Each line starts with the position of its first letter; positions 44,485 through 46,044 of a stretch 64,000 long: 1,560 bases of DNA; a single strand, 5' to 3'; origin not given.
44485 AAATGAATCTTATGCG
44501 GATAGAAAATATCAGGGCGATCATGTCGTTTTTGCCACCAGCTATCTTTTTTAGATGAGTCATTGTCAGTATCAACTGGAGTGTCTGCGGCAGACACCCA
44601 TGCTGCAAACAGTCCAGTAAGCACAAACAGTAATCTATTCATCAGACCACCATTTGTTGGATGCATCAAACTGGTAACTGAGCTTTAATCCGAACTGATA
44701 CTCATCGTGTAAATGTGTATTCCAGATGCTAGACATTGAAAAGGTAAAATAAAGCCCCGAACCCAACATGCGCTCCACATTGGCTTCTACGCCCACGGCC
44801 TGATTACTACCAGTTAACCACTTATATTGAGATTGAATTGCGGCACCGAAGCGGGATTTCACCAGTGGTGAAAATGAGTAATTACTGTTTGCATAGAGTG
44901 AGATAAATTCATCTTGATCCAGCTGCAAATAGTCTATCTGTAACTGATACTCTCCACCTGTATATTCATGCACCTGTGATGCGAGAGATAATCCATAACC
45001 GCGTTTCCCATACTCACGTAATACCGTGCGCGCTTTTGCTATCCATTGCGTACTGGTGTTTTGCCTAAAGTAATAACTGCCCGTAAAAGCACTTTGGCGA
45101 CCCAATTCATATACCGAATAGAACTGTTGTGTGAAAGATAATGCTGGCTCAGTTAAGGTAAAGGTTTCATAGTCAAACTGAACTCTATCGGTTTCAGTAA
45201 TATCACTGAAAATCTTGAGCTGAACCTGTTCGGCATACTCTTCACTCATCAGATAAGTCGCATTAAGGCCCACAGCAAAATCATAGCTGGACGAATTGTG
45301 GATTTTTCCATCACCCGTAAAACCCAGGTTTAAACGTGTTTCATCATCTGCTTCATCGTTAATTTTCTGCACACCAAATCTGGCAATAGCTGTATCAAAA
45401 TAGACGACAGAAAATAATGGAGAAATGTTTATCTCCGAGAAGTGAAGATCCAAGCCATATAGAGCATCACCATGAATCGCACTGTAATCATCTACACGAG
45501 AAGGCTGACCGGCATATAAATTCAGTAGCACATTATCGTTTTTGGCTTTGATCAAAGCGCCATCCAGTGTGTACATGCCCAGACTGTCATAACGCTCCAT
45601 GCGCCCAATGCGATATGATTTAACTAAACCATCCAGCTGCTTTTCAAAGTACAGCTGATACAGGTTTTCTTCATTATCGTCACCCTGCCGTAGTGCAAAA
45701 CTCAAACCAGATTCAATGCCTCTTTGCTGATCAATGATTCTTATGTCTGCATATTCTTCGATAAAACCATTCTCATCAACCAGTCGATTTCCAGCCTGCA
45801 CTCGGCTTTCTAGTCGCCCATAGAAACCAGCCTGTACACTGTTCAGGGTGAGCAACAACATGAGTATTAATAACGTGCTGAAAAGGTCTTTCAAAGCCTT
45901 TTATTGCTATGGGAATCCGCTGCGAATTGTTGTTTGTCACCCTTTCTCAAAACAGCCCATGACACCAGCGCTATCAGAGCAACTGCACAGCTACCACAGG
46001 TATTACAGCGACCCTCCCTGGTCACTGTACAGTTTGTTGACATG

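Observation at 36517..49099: Nine-gene multiheme-cytochrome/porin operon: candidate extracellular electron-transfer conduit of unusual composition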

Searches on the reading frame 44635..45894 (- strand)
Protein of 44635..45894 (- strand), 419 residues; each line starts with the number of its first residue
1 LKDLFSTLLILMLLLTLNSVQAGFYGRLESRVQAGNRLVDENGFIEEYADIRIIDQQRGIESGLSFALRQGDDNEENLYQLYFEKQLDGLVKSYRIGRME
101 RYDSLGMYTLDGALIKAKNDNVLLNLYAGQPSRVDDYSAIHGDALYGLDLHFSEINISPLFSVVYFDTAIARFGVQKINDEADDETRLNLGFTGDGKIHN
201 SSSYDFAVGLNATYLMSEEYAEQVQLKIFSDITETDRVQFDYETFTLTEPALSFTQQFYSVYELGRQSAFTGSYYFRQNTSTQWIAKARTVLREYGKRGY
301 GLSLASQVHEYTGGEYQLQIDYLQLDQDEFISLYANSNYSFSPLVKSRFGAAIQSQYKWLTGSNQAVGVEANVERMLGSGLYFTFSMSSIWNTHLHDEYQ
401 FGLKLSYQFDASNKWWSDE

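Call 4: search_protein_families(library=pfam, proteins=[window:44635-45894:-], max_evalue=0.01)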
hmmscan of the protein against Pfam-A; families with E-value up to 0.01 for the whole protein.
window:44635-45894:- (419 aa): 0 families

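Call 5: search_protein_families(library=ncbifam, proteins=[window:44635-45894:-], max_evalue=0.01)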
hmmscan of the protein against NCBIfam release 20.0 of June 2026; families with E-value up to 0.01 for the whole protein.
window:44635-45894:- (419 aa): 0 families

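Call 10: find_homologous_proteins(query=window:44635-45894:-)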
Query window:44635-45894:- (419 aa): 10 proteins with E <= 0.001 among 5360 candidates.
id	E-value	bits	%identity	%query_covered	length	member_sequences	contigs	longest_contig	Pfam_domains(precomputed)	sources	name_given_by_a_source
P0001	2.6e-263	891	98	97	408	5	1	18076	-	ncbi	-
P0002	3.0e-238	809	88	97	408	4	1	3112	-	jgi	jgi:hypothetical protein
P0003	3.4e-235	799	86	97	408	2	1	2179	-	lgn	-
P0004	1.8e-185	635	67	97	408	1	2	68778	-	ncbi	-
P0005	2.9e-158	546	57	98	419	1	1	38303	-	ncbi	-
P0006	4.6e-157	542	60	97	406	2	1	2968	-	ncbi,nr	ncbi:MAG: hypothetical protein KAU21_02235 [Gammaproteobacteria bacterium]|nr:hypothetical protein [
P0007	4.8e-143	495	54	97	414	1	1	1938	-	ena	-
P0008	3.1e-140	486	52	99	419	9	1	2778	-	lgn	-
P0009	2.4e-136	473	52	95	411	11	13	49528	-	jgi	jgi:hypothetical protein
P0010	7.4e-110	386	46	93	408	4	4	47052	-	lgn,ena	-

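Call 11: find_encoding_contigs(protein=P0004, flank=10000, max_places=2)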
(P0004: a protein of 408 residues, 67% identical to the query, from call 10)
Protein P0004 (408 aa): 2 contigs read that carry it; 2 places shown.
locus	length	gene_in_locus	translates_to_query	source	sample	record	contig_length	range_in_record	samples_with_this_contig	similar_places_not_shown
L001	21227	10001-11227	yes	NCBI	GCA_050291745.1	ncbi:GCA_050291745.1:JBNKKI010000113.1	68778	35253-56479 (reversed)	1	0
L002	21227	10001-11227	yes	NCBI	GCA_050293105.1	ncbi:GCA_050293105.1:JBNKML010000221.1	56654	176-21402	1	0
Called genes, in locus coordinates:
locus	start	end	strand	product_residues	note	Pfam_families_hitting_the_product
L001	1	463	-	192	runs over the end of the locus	PF07791:Imm11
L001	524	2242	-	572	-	PF20446:ABC_N, PF09818:ABC_ATPase, PF21117:MRB1590_C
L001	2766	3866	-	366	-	PF00180:Iso_dh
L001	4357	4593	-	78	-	-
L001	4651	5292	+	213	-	PF13417:GST_N_3 (faint), PF00085:Thioredoxin (weak), PF13098:Thioredoxin_2 (weak), PF00462:Glutaredoxin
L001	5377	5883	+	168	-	-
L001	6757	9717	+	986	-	PF13442:Cytochrome_CBB3 (faint), PF22113:Mtrc-MtrF_II-IV_dom (faint)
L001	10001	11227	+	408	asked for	-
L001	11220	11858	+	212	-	PF14522:Cytochrome_C7 (faint)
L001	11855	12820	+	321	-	PF03264:Cytochrom_NNT (faint), PF14522:Cytochrome_C7 (faint), PF14537:Cytochrom_c3_2 (faint), PF09699:Paired_CXXCH_1 (faint), PF22113:Mtrc-MtrF_II-IV_dom (weak)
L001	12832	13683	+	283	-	PF22113:Mtrc-MtrF_II-IV_dom (faint), PF14522:Cytochrome_C7 (faint), PF09699:Paired_CXXCH_1 (faint)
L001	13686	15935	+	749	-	PF12801:Fer4_5, PF14697:Fer4_21 (faint), PF12801:Fer4_5 (weak), PF22113:Mtrc-MtrF_II-IV_dom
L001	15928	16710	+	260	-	PF14522:Cytochrome_C7 (faint)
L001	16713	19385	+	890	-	PF01436:NHL (faint), PF17170:DUF5128 (faint), PF02085:Cytochrom_CIII (faint), PF14522:Cytochrome_C7 (faint), PF14537:Cytochrom_c3_2 (faint), PF09699:Paired_CXXCH_1 (weak), PF22113:Mtrc-MtrF_II-IV_dom (weak)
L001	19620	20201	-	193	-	-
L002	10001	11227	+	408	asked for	-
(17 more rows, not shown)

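Call 12: find_encoding_contigs(protein=P0005, flank=10000, max_places=2)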
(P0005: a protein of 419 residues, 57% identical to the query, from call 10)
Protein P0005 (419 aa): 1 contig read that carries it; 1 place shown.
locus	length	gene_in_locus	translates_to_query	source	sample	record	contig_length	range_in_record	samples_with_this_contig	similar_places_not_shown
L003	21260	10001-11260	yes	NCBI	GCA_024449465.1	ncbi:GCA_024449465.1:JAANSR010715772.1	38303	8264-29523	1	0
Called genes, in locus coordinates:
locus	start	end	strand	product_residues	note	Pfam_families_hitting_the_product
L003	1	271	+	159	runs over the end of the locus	PF03625:DUF302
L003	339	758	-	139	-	PF08897:DUF1841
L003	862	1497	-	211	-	PF00730:HhH-GPD, PF00633:HHH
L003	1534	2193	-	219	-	PF02508:Rnf-Nqr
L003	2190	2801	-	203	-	PF04205:FMN_bind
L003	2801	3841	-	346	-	PF03116:NQR2_RnfD_RnfE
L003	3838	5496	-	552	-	PF13375:RnfC_N, PF01512:Complex1_51K, PF10531:SLBB, PF13534:Fer4_17 (faint), PF13237:Fer4_10 (weak), PF12838:Fer4_7, PF13183:Fer4_8 (weak), PF13187:Fer4_9, +3 more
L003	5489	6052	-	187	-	PF04060:FeS, PF12797:Fer4_2 (faint), PF00037:Fer4, PF12837:Fer4_6 (weak), PF13237:Fer4_10 (weak), PF14697:Fer4_21, PF13187:Fer4_9 (weak), PF25160:LdpA_Fe-S-bd (weak), +2 more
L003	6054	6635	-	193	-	PF02508:Rnf-Nqr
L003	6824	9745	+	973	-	PF14522:Cytochrome_C7 (faint), PF22113:Mtrc-MtrF_II-IV_dom (weak)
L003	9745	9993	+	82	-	-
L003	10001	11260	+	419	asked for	-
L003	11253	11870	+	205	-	PF14522:Cytochrome_C7 (faint)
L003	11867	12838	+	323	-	PF14522:Cytochrome_C7 (faint), PF14537:Cytochrom_c3_2 (faint), PF09699:Paired_CXXCH_1 (faint), PF22113:Mtrc-MtrF_II-IV_dom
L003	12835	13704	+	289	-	PF09699:Paired_CXXCH_1 (faint)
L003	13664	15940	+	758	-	PF12801:Fer4_5, PF22113:Mtrc-MtrF_II-IV_dom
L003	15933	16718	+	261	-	PF14522:Cytochrome_C7 (faint)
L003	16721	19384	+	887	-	PF25021:TEN_NHL (faint), PF01436:NHL (weak), PF17170:DUF5128 (faint), PF09699:Paired_CXXCH_1 (faint), PF14522:Cytochrome_C7 (faint), PF14537:Cytochrom_c3_2 (faint)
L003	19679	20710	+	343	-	PF03190:Thioredox_DsbH (weak), PF13098:Thioredoxin_2, PF13899:Thioredoxin_7 (weak), PF13098:Thioredoxin_2 (weak)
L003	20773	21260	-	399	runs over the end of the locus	PF00291:PALP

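Call 13: find_encoding_contigs(protein=P0010, flank=10000, max_places=2)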
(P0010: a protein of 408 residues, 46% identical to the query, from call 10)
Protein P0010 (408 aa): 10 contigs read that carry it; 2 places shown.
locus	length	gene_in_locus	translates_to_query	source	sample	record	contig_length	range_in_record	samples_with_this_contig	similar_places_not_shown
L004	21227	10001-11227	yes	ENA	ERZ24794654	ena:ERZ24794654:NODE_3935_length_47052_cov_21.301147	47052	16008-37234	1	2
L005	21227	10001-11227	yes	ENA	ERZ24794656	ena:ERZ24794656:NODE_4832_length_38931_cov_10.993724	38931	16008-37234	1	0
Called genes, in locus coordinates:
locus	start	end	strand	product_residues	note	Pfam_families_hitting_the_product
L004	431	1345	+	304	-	PF00581:Rhodanese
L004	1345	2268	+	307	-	PF00753:Lactamase_B (weak)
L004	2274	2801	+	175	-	PF04542:Sigma70_r2, PF08281:Sigma70_r4_2, PF04545:Sigma70_r4 (weak)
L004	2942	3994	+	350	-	PF03773:ArsP_1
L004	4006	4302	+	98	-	-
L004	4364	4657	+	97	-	PF13192:Thioredoxin_3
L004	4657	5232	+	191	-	-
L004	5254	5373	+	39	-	-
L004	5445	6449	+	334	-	PF00044:Gp_dh_N, PF02800:Gp_dh_C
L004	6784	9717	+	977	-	PF14522:Cytochrome_C7 (faint), PF22113:Mtrc-MtrF_II-IV_dom (faint)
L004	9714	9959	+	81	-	-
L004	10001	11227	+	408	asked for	-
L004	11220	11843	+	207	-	PF14522:Cytochrome_C7 (faint)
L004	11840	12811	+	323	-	PF14522:Cytochrome_C7 (faint), PF14537:Cytochrom_c3_2 (faint), PF09699:Paired_CXXCH_1 (faint), PF22113:Mtrc-MtrF_II-IV_dom (weak)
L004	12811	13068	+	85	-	-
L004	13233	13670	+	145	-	-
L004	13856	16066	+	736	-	PF12801:Fer4_5, PF12838:Fer4_7 (weak)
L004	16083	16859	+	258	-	-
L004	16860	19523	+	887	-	PF01436:NHL (faint), PF17170:DUF5128 (faint), PF22113:Mtrc-MtrF_II-IV_dom (faint), PF14522:Cytochrome_C7 (faint), PF14537:Cytochrom_c3_2 (faint), PF09699:Paired_CXXCH_1 (weak)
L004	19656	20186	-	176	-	-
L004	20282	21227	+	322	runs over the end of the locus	PF13280:WYL, PF25583:WCX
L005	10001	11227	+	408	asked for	-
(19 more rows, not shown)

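Call 16: find_related_loci(query=A1, collection=genome_contigs, flank=10000)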
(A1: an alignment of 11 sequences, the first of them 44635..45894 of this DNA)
Query A1 (419 aa) in genome_contigs; peptide patterns used: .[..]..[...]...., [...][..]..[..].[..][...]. (x = any residue, [..] = any of these).
24 stretches matched a pattern; 12 encode a relative of the query (tblastn E <= 1e-3); 11 distinct loci.
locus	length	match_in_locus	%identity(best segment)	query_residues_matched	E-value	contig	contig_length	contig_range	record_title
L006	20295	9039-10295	97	1-419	0e+0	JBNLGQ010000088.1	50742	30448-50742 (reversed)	MAG: Gammaproteobacteria bacterium isolate C1.bin.13.orig k141_249843, whole genome shotgun sequence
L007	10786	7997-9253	88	1-419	0e+0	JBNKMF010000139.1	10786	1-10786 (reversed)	MAG: Gammaproteobacteria bacterium isolate H1.bin.24.strict NODE_139_length_10786_cov_141.352134, whole genome shotgun s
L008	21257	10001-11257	67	1-419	0e+0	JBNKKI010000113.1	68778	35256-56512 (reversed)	MAG: Gammaproteobacteria bacterium isolate H1H2.bin.43.orig k141_513681, whole genome shotgun sequence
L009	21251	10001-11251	52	7-419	1e-148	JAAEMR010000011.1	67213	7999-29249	MAG: Gammaproteobacteria bacterium isolate Bse_11 BseG_CONTIG121176, whole genome shotgun sequence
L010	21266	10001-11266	51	2-419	1e-139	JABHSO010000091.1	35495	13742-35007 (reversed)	MAG: Gammaproteobacteria bacterium isolate SI039_bin4 k141_25825, whole genome shotgun sequence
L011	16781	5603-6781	32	9-410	5e-58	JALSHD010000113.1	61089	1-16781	MAG: Chromatiales bacterium isolate 354-166_metabat1_scaf2bin.070 354-166_scaffold_351_c1, whole genome shotgun sequence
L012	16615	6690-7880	31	2-411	1e-56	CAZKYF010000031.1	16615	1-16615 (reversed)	MAG TPA_asm: uncultured Chromatiales bacterium isolate binchicken_co219_239 genome assembly, contig: k141_835257, whole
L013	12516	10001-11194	30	2-411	2e-53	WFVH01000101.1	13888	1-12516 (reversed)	MAG: Gammaproteobacteria bacterium isolate S140_32 k151_97359, whole genome shotgun sequence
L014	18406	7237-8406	33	10-410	2e-66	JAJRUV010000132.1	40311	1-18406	MAG: Gammaproteobacteria bacterium isolate Dive96_bin10.234 k141_3614831, whole genome shotgun sequence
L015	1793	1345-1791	35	2-148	5e-22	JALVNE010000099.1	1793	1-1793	MAG: Sedimenticola sp. isolate A3_maxbin2_scaf2bin.168 A3_NODE_204437_length_1793_cov_46.809124, whole genome shotgun se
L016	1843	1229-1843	30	22-232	7e-19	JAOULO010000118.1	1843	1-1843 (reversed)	MAG: Gammaproteobacteria bacterium isolate 8_1_Jan_SF_Bin82 8_1_Jan_SF_Bin82_scaffold_63021_c1, whole genome shotgun seq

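Call 34: predict_structure(alignment_id=A1)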
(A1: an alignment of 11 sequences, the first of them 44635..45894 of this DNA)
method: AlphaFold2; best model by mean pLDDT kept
length: 419 residues; sequences in the alignment: 11
mean_pLDDT: 73.3   pTM: 0.64
mean pLDDT of the five models: 73.3, 57.6, 50.3, 49.7, 47.7
residues with pLDDT >= 90: 44; 70-90: 231; 50-70: 96; < 50: 48
segments of 3 or more residues with pLDDT < 50: 1-21, 73-76, 136-138, 251-261, 413-419
pLDDT, mean of each block of 10 residues (from residue 1): 42 37 68 61 71 80 75 57 86 88 68 90 90 56 83 75 79 86 79 83 80 77 84 88 73 42 70 90 89 76 84 75 81 81 76 73 71 72 69 57 69 41
secondary structure, 60 per line:
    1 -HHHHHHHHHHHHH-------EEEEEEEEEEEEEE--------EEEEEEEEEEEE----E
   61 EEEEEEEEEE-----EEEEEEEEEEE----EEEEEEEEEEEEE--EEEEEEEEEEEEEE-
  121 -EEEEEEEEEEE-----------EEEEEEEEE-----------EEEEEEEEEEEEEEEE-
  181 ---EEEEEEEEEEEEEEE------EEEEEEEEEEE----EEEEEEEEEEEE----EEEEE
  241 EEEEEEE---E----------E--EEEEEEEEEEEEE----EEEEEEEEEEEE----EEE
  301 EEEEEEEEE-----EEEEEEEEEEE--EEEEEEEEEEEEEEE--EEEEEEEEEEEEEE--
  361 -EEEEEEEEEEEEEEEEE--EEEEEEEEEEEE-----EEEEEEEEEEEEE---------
elements in order: H2-14 E22-35 E44-55 E60-70 E76-86 E91-103 E106-119 E122-132 E144-152 E164-179 E184-198 E205-215 E220-231 E236-247 E265-277 E282-293 E298-309 E315-325 E328-342 E345-358 E362-378 E381-392 E398-410

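Call 40: fold_search(model_id=the predicted structure, library=pdb)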
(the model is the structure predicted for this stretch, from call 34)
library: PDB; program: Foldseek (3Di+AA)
matches with E <= 10: 990; with E <= 0.001: 305
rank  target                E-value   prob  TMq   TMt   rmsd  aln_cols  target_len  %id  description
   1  9fy9_D                5.2e-10  1.00  0.42  0.29  18.1       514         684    8  Cryo-EM structure of the type 1 chaperone-usher pilus FimD-tip complex (FimDHGFC) - Conformer 1 (released 2025-06-04)
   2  9bog_D                6.0e-10  1.00  0.54  0.31  13.0       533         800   10  Structural basis for adhesin secretion by the outer-membrane usher in type 1 pili (released 2024-10-09)
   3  3rfz_B                1.2e-09  1.00  0.43  0.27  18.2       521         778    8  Crystal structure of the FimD usher bound to its cognate FimC:FimH substrate (released 2011-06-01)
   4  9fw9_D                1.4e-09  1.00  0.42  0.29  16.4       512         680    8  Cryo-EM structure of the type 1 pilus assembly platform as part of the FimA-bound chaperone-usher pilus complex (FimDH (released 2025-06-04)
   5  9fx8_D                2.0e-09  1.00  0.43  0.30  16.7       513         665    9  Cryo-EM structure of the FimI-bound type 1 pilus assembly platform complex - Local refinement (released 2025-06-04)
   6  5ldt_A                2.2e-09  1.00  0.41  0.42  13.7       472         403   11  Crystal Structures of MOMP from Campylobacter jejuni (released 2016-10-26)
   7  5ldv                  3.0e-09  1.00  0.42  0.43  11.6       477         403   12  Crystal Structures of MOMP from Campylobacter jejuni (released 2016-10-26)
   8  3ohn_A                3.3e-09  1.00  0.41  0.38  15.2       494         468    9  Crystal structure of the FimD translocation domain (released 2011-06-01)
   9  9fxs_D                8.0e-09  1.00  0.44  0.30  17.6       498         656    9  Cryo-EM structure of the type 1 pilus complex including pilus rod and FimI-bound assembly platform after incorporation (released 2025-06-04)
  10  9fxb_D                1.2e-08  1.00  0.37  0.27  16.2       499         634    9  Cryo-EM structure of the type 1 pilus assembly platform as part of the FimI-bound chaperone-usher pilus complex (FimDH (released 2025-06-04)
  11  3rfz_E                6.2e-08  1.00  0.45  0.28  17.7       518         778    8  Crystal structure of the FimD usher bound to its cognate FimC:FimH substrate (released 2011-06-01)
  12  1mpr_A                1.1e-07  1.00  0.32  0.32  15.1       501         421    9  MALTOPORIN FROM SALMONELLA TYPHIMURIUM (released 1997-03-12)
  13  3szd_B                1.7e-07  1.00  0.37  0.40  18.0       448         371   12  Crystal structure of Pseudomonas aeruginosa OccK2 (OpdF) (released 2012-02-08)
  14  4frx_A                1.9e-07  1.00  0.40  0.41  14.6       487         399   10  Crystal Structure of Pseudomonas aeruginosa OccK8 (OprE) (released 2013-07-24)
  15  8byt_A                2.1e-07  1.00  0.35  0.43   9.6       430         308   10  Outer membrane attachment porin OmpM1 from Veillonella parvula, C3 symmetry (released 2023-11-08)
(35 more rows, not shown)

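Call 66: search_solved_structures(query=A1, max_evalue=10)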
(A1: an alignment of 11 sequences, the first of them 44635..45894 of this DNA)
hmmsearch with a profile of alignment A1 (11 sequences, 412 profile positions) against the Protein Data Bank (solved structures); distinct sequences matched with E-value up to 10: 1.
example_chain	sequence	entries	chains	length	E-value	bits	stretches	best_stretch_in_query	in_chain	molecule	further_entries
1ilu_A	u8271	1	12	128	1.6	11.2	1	177-248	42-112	AZURIN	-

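Call 70: search_protein_representatives(alignment_id=A1)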
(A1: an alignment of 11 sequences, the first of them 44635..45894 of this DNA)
Query: 11 sequences, 412 profile positions. Proteins with E-value up to 0.001 (for the whole library): 86; up to 1e-10: 75; up to 1e-30: 48. The best 86 are listed.
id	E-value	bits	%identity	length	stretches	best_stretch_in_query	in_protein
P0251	3.6e-159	547.0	-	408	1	3-412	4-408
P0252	2.2e-134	465.3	-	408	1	4-409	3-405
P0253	2.1e-89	317.2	-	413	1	5-407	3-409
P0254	7.0e-89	315.5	-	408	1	5-409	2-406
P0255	6.6e-81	289.2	-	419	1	3-408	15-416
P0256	3.4e-80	286.9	-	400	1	6-408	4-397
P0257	1.2e-74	268.5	-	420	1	6-405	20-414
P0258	3.6e-70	253.8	-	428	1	8-406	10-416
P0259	3.8e-69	250.5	-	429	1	9-403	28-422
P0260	2.0e-67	244.8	-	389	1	15-406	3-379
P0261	5.9e-66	240.0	-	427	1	3-407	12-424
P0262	3.3e-65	237.5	-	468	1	2-404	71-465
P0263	8.5e-65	236.2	-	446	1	7-406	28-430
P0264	1.3e-64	235.6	-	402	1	7-406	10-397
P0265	9.4e-60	219.5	-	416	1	13-407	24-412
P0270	3.0e-52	194.8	-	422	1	7-406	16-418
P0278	1.7e-47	179.1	-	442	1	7-406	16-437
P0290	1.2e-38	150.0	-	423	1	7-404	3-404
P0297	1.1e-31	127.1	-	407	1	6-403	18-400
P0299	7.5e-30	121.0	-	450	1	3-404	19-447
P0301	3.7e-29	118.8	-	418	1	3-404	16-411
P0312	3.3e-21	92.6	-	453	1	12-402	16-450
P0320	1.9e-16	76.9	-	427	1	11-401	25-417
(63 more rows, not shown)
